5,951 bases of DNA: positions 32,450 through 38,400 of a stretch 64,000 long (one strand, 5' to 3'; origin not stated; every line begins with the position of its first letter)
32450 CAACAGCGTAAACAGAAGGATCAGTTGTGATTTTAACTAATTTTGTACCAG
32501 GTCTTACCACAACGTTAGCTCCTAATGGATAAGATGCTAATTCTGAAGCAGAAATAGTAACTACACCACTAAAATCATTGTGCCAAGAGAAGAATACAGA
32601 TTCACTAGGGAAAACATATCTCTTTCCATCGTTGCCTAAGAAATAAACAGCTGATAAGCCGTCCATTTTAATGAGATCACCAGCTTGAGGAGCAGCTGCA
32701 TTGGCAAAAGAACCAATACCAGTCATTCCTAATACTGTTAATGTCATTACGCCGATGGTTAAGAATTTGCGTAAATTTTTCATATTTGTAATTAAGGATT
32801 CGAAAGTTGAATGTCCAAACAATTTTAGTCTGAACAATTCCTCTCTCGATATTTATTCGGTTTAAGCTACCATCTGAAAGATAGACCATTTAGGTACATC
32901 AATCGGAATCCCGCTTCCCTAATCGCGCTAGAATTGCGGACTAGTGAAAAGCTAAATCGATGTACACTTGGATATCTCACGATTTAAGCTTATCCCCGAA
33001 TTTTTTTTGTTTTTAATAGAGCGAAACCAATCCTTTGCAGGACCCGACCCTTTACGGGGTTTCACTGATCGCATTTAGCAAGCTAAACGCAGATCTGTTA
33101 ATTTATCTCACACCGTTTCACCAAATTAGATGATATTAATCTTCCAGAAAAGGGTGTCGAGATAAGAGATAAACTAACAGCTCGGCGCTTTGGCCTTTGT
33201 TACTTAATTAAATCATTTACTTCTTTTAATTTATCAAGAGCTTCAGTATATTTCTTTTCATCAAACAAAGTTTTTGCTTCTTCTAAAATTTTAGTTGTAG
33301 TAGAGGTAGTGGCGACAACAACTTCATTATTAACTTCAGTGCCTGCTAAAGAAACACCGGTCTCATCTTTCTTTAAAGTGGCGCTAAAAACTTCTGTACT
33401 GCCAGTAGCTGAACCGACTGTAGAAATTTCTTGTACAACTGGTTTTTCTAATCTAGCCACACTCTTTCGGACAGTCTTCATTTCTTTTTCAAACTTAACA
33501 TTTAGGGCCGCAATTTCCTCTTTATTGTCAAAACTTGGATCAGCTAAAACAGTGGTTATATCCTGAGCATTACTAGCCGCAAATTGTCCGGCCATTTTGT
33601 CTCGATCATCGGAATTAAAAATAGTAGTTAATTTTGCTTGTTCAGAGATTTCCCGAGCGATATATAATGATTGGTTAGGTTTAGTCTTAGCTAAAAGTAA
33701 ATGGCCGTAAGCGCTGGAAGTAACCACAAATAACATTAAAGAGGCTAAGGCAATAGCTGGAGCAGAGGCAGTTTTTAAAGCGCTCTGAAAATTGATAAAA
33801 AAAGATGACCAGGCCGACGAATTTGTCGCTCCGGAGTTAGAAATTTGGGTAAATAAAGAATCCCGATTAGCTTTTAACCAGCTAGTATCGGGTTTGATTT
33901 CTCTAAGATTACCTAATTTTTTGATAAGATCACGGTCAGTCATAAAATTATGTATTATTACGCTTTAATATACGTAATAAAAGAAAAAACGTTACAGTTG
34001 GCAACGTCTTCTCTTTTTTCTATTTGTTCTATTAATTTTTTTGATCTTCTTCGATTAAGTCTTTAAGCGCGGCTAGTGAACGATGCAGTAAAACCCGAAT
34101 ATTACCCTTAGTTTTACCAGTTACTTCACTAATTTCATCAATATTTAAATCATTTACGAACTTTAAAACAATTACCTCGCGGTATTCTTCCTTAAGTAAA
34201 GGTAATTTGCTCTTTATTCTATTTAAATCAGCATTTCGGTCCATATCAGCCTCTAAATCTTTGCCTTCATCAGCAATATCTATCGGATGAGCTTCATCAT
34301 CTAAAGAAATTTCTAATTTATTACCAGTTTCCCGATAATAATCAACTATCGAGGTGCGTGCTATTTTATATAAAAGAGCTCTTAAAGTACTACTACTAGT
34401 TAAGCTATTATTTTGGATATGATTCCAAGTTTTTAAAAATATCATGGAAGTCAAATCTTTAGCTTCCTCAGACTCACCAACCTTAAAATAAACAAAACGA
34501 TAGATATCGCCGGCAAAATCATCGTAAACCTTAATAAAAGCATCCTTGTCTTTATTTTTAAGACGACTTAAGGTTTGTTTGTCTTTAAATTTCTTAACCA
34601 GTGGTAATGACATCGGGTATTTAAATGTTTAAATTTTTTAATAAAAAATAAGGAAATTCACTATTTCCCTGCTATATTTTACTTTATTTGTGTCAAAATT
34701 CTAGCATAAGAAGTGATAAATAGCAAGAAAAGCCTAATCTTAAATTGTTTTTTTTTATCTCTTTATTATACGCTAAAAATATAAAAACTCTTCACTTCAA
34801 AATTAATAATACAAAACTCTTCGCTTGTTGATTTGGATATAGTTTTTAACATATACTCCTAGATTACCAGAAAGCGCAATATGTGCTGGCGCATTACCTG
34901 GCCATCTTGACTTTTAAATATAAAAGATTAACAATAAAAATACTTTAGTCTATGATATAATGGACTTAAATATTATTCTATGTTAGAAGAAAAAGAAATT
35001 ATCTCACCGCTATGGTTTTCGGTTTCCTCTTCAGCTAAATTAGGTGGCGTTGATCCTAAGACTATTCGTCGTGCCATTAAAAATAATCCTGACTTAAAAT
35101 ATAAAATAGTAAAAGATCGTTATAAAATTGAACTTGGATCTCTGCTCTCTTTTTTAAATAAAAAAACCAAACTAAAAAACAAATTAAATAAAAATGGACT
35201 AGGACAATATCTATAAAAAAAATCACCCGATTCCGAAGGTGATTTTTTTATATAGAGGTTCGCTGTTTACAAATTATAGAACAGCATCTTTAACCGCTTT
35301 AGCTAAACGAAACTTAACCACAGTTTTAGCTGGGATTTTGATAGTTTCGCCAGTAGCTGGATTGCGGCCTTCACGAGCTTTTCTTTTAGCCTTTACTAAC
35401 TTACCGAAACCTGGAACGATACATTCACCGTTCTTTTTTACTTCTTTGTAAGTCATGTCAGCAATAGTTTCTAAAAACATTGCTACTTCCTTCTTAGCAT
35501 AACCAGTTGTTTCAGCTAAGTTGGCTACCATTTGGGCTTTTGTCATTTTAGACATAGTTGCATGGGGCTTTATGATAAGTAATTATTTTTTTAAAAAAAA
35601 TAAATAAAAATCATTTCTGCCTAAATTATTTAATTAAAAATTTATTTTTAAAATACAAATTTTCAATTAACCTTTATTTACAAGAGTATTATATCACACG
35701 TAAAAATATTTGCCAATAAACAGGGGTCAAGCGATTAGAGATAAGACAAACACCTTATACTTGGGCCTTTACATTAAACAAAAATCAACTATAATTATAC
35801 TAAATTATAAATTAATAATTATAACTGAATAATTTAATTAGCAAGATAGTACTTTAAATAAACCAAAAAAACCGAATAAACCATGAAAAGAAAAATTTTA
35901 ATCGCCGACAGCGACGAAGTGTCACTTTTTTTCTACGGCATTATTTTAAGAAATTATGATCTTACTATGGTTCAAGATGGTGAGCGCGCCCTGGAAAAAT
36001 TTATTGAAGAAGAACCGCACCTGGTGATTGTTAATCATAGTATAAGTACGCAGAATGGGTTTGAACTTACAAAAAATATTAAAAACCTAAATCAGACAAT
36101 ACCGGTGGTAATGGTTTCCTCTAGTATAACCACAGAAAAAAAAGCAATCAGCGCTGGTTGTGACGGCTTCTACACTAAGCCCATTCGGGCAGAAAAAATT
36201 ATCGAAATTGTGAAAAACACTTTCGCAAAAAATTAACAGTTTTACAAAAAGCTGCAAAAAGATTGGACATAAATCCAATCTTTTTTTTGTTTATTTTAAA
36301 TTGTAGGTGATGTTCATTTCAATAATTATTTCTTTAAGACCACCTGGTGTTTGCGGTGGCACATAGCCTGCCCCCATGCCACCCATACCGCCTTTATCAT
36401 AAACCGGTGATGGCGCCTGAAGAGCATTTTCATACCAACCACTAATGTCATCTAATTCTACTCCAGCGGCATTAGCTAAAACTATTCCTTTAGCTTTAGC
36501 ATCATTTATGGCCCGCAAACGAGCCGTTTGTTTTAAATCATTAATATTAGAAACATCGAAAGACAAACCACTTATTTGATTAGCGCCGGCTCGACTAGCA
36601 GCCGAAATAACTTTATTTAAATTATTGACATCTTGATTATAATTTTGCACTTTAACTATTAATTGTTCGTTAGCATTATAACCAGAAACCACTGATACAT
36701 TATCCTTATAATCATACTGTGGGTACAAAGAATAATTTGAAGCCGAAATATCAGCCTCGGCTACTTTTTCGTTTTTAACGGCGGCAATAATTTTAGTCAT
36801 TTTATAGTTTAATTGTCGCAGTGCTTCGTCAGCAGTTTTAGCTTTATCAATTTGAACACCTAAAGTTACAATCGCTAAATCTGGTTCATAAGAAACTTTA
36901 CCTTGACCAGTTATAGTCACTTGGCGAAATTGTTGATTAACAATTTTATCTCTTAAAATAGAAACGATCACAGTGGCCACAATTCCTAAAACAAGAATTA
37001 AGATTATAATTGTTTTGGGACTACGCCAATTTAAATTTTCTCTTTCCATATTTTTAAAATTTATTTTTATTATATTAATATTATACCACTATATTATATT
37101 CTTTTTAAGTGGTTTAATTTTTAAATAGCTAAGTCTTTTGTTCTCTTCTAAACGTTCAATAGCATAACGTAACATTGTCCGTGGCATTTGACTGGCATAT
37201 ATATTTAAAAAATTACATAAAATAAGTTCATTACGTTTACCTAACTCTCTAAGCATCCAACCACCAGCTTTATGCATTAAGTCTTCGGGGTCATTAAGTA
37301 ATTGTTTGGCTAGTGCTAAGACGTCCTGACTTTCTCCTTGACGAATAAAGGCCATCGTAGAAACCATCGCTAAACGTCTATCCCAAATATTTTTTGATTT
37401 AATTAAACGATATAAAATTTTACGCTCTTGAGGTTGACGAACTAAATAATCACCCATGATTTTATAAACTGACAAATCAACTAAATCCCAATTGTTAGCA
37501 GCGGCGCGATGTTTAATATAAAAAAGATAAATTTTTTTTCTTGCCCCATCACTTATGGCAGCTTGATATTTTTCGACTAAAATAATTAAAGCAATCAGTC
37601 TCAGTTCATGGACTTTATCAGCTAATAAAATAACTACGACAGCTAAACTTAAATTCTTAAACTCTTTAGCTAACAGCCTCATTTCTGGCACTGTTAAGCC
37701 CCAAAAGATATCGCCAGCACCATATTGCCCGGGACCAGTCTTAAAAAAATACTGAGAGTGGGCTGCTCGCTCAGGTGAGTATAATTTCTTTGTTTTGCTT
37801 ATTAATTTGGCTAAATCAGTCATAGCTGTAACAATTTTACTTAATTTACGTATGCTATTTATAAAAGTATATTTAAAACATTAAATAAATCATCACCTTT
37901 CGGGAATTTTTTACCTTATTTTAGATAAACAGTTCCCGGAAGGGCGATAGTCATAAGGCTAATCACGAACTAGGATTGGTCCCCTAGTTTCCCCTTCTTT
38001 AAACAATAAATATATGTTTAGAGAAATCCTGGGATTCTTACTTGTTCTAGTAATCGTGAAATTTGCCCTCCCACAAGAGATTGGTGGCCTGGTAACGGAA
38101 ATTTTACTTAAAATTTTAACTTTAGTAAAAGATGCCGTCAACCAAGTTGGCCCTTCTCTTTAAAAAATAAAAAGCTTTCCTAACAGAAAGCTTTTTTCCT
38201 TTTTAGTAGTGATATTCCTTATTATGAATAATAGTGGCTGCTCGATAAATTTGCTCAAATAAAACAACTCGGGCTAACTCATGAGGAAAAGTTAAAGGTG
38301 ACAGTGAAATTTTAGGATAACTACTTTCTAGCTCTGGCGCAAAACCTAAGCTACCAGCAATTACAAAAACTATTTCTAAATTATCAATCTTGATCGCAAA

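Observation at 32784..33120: ~300-nt GC-enriched leader with strand-specific helices and mutually exclusive pairings upstream of the S-layer-like gene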

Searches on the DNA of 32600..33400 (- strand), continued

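Call 30: search_with_rna_model(model_id=R1, sources=[window, L003, L004, L005, L006, L007, L008, L009, L010, L013, L014, L016, L020, L025, L026, L027, L028, L030, L036, L044, L045, L048, L050, L051, L052, L055, L056, L067, L068, L071, L073, L074, L076, L078, L079, L080, L081], max_evalue=1e-7, make_alignment=true)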
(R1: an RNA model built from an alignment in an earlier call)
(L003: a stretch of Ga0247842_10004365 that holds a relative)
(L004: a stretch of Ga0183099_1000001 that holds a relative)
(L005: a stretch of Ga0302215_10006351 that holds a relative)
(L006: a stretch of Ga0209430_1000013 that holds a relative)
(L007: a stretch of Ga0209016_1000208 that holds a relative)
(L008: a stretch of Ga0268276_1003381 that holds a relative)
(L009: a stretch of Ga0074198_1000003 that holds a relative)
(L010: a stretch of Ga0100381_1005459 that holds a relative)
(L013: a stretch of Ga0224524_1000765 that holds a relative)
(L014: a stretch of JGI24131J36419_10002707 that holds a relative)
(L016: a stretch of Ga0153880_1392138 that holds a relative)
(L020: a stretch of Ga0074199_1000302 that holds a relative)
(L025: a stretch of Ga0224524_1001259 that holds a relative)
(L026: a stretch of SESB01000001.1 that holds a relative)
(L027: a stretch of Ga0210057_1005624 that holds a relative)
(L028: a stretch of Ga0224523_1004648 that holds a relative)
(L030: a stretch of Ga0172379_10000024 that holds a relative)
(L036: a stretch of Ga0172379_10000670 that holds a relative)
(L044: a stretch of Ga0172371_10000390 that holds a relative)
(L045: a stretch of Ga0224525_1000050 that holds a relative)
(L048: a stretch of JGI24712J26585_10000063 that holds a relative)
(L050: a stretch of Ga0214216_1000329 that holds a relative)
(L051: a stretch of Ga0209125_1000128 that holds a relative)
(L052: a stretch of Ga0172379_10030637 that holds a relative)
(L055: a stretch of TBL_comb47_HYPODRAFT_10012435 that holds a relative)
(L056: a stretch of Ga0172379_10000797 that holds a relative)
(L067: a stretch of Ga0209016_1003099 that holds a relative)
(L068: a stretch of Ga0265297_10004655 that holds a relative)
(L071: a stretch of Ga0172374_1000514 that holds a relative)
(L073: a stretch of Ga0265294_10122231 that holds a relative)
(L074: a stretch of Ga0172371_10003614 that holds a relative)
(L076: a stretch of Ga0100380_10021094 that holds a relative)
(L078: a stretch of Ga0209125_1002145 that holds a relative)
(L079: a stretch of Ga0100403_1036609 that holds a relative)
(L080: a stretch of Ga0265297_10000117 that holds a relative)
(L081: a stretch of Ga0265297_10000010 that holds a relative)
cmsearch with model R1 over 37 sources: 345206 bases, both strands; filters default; matches with E-value up to 1e-7: 36.
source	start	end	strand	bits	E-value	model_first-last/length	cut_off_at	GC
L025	1304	1481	+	208.2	4.1e-45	1-178/178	no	0.43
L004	2603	2779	+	205.3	1.8e-44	1-178/178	no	0.45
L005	2272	2447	+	200.4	2.4e-43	1-178/178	no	0.44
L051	2589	2767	+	198.2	7.4e-43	1-178/178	no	0.44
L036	2590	2768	+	196.9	1.5e-42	1-178/178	no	0.44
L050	2590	2768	+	188.2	1.4e-40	1-178/178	no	0.45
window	33018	33193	-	178.8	1.9e-38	1-178/178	no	0.43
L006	2583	2766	+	162.2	1.1e-34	1-178/178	no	0.43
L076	718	908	+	79.9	5.5e-16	1-178/178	no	0.48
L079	445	635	+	74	1.2e-14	1-178/178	no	0.42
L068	2507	2694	+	73.2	1.8e-14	1-178/178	no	0.4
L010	379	556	+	72.5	2.7e-14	1-178/178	no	0.47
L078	2508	2626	+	72.2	3.1e-14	1-178/178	no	0.43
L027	2487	2673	+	70.4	8.1e-14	1-178/178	no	0.43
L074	2548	2714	+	69.4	1.3e-13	1-178/178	no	0.43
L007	2493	2682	+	66.8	5.3e-13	1-178/178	no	0.44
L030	2519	2709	+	65.7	9.2e-13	1-178/178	no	0.47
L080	2550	2708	+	65.7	9.4e-13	1-178/178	no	0.51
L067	2513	2676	+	65.4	1.1e-12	1-178/178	no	0.46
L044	2544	2708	+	61.3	9.4e-12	1-178/178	no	0.44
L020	2538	2702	+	60.5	1.5e-11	1-178/178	no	0.45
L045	2574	2740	+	60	1.9e-11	1-178/178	no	0.42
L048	2545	2711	+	59.5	2.4e-11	1-178/178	no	0.42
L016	2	167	+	55.4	2e-10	1-178/178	no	0.45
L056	2539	2702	+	54.7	2.9e-10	1-178/178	no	0.49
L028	20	185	+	52.8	7.8e-10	1-178/178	no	0.46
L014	1659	1825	+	52.4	9.7e-10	1-178/178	no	0.5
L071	2536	2705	+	51.7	1.4e-09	1-178/178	no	0.51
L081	2578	2742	+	51.1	1.9e-09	1-178/178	no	0.46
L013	18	184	+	50.2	3.1e-09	1-178/178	no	0.46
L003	2538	2703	+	48.3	8.4e-09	1-178/178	no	0.45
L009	2544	2709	+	48.2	9e-09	1-178/178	no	0.46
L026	2549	2708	+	47.3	1.4e-08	1-178/178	no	0.46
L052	686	851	+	46.8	1.9e-08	1-178/178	no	0.48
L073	279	488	+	45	4.7e-08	1-178/178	no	0.43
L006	2528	2696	-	44.3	6.9e-08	1-178/178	no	0.37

Alignment A7: 36 matches aligned to the model, 316 columns, each read 5' to 3' on its own strand. Consensus structure (alignment columns), stored with it:
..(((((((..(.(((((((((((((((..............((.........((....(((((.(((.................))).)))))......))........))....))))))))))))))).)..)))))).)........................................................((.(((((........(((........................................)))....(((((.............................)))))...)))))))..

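Call 31: search_with_rna_model(model_id=R2, sources=[window, L003, L004, L005, L006, L007, L008, L009, L010, L013, L014, L016, L018, L019, L020, L023, L025, L026, L027, L028, L030, L036, L038, L044, L045, L050, L051, L052, L055, L056, L058, L067, L068, L071, L072, L074, L075, L076, L078, L079, L080, L081], max_evalue=0.00001, make_alignment=true)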
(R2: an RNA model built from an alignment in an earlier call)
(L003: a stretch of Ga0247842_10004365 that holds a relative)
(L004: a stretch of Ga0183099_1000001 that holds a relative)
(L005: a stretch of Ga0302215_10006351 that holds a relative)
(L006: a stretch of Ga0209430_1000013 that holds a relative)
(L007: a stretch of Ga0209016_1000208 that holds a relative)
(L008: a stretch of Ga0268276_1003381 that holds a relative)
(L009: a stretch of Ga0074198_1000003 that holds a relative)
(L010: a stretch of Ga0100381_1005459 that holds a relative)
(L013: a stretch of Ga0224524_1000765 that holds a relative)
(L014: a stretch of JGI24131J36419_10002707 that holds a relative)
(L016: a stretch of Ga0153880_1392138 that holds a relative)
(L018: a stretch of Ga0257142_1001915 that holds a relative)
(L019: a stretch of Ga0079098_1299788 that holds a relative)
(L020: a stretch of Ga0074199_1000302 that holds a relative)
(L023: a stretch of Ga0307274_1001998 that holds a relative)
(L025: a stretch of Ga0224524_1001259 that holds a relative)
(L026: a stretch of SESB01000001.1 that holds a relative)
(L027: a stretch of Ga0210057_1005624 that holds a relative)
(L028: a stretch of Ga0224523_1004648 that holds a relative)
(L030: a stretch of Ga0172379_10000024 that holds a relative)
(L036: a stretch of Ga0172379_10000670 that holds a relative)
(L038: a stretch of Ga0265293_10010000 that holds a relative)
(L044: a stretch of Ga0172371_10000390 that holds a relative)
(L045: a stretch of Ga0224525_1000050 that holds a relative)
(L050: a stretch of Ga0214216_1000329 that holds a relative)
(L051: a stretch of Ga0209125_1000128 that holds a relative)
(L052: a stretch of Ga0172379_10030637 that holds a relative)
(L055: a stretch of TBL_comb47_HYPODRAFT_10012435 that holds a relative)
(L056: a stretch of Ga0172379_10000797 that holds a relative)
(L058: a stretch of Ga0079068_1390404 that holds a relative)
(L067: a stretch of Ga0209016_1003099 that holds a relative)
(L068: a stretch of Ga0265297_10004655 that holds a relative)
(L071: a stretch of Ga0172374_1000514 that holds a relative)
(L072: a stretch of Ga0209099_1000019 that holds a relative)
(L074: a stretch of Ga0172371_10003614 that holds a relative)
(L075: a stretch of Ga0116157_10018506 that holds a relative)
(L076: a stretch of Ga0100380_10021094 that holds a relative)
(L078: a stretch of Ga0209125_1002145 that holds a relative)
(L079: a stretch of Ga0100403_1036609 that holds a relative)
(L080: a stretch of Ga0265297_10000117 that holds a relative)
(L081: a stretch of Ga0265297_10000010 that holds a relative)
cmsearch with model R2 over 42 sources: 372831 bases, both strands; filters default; matches with E-value up to 0.00001: 42.
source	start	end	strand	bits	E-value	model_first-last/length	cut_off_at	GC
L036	2784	3000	+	237.6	2.3e-48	1-218/218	no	0.44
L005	2463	2670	+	230.1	8.9e-47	1-218/218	no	0.38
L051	2782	3000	+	226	6.7e-46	1-218/218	no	0.42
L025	1497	1714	+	222.8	3.3e-45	1-218/218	no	0.38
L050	2783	3000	+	222.8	3.3e-45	1-218/218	no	0.42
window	32784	33003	-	214.6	1.8e-43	1-218/218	no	0.37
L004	2794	3000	+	200.4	2e-40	1-218/218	no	0.39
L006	2783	3000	+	178.9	7.7e-36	1-218/218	no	0.4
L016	181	461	+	93.8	1.2e-17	1-218/218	no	0.37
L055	2595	2869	+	91.9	3e-17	1-218/218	no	0.37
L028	199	480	+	90.9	5e-17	1-218/218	no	0.37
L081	2756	2999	+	80.7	7.4e-15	1-218/218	no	0.39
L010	568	842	+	80.1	1e-14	1-218/218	no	0.37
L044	2726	3000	+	74.6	1.5e-13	1-218/218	no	0.36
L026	2744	3003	+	74.5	1.6e-13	1-218/218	no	0.38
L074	2726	2999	+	74.4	1.6e-13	1-218/218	no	0.38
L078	2718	2996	+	71.7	6.2e-13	1-218/218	no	0.34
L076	922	1199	+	70.1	1.3e-12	1-218/218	no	0.41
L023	4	266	+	69.8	1.6e-12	1-218/218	no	0.38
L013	204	480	+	68.7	2.7e-12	1-218/218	no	0.4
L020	2722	3000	+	67.8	4.1e-12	1-218/218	no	0.36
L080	2726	2999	+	67.8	4.2e-12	1-218/218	no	0.4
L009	2744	3003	+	66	1e-11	1-218/218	no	0.39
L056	2716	3006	+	65.9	1.1e-11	1-218/218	no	0.4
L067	2695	2975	+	65.6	1.2e-11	1-218/218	no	0.41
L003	2724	3000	+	64.2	2.5e-11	1-218/218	no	0.4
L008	2726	2999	+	63.7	3.2e-11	1-218/218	no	0.41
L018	153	426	+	63.7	3.2e-11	1-218/218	no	0.41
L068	2719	2996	+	61.4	9.6e-11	1-218/218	no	0.32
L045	2758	3001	+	60.9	1.3e-10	1-218/218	no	0.35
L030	2739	3002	+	58.1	5e-10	1-218/218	no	0.45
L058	131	348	+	54.7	2.7e-09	1-218/218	no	0.44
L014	1834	2119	+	54.4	3.1e-09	1-218/218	no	0.37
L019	69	348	+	54.1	3.6e-09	1-218/218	no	0.42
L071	2784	2999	+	52.8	6.6e-09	1-218/218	no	0.36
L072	2729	2961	+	52.2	8.9e-09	1-218/218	no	0.44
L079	652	948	+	51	1.6e-08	1-218/218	no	0.35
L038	2703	2948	+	50.3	2.3e-08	1-218/218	no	0.31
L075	2703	2954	+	48.3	6.1e-08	1-218/218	no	0.32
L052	933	1154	+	43.6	6.1e-07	1-218/218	no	0.4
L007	2765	2978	+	41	2.2e-06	1-218/218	no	0.4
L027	2766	2975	+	40.1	3.5e-06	1-218/218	no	0.36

Alignment A8: 42 matches aligned to the model, 423 columns, each read 5' to 3' on its own strand. Consensus structure (alignment columns), stored with it:
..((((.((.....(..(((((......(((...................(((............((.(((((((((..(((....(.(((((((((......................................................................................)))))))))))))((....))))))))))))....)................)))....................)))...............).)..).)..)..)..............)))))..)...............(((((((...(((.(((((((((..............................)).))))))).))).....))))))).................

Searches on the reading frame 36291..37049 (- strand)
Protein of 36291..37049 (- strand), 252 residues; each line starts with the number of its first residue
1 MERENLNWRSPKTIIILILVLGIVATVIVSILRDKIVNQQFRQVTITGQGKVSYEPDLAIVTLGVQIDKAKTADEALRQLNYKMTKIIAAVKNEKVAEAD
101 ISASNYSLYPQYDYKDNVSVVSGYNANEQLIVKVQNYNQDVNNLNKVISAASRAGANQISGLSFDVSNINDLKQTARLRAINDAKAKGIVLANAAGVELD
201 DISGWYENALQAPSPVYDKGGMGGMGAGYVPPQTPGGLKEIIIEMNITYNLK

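Call 11: search_protein_families(library=pfam, proteins=[window:36291-37049:-], max_evalue=0.01)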
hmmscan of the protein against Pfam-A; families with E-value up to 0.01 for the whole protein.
window:36291-37049:- (252 aa): 2 families
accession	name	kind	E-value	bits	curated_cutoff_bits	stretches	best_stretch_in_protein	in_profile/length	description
PF04402.19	SIMPL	-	1.4e-40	140.2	25.2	1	44-247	1-203/205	Protein of unknown function (DUF541)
PF02403.27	Seryl_tRNA_N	-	0.0059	17.3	28.2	0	120-174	31-84/108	Seryl-tRNA synthetase N-terminal domain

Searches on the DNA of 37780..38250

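Call 81: search_rna_families(source=window, start=37780, end=38250, threshold=evalue, max_evalue=5)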
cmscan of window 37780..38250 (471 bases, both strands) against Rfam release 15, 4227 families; matches with E-value up to 5: 14.
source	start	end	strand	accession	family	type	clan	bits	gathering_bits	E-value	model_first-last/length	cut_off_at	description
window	38094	38200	+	RF01859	Phe_leader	Cis-reg; leader;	-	25.4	55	0.046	1-125/125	no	Phenylalanine leader peptide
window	38141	38202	+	RF02064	STnc370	Gene; sRNA;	-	25.1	54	0.43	1-71/71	no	Enterobacterial sRNA STnc370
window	37872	38028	-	RF02442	SpF66_sRNA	Gene; sRNA;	-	24.5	42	0.00066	1-239/239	no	Streptococcus sRNA SpF66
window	38128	38197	+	RF02083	OrzO-P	Gene; antitoxin;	-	21.2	60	0.5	1-76/76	no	OrzO-P RNA antitoxin family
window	37849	37954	+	RF02322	TtnuHACA15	Gene; snRNA; snoRNA; HACA-box;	-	21.1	100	0.29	1-117/117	no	Tetrahymena snoRNA TtnuHACA15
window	38102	38206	+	RF02070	STnc300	Gene; sRNA;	-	19.6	80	3.9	1-159/159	no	Salmonella enterica sRNA STnc300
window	38165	38250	-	RF01859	Phe_leader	Cis-reg; leader;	-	19.2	55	1.1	34-125/125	5'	Phenylalanine leader peptide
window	38097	38197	+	RF04180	BTnc231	Gene; sRNA;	-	18.6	80.4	0.19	1-154/154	no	Bacteroides sRNA BTnc231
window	38166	38250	-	RF04184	BTnc060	Gene; sRNA;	-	17.9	228.9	2.1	123-213/213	5'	Bacteroides sRNA BTnc060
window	38099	38203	+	RF00125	IS128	Gene; sRNA;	-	17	80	0.42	89-204/209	no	IS128 RNA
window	37914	37974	-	RF00273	SNORD59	Gene; snRNA; snoRNA; CD-box;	CL00065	15.9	45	2.7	1-73/73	no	Small nucleolar RNA SNORD59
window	38110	38201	-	RF02694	RalA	Gene; sRNA;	-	15.5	170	0.51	1-179/179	no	RalR antitoxin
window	38072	38197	+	RF02377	SurA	Gene; sRNA;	-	13.7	100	0.23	1-279/279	no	SurA sRNA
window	37854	37949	-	RF02671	Ysr35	Gene; sRNA;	-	10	428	1.8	1-339/339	no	Yersinia sRNA 35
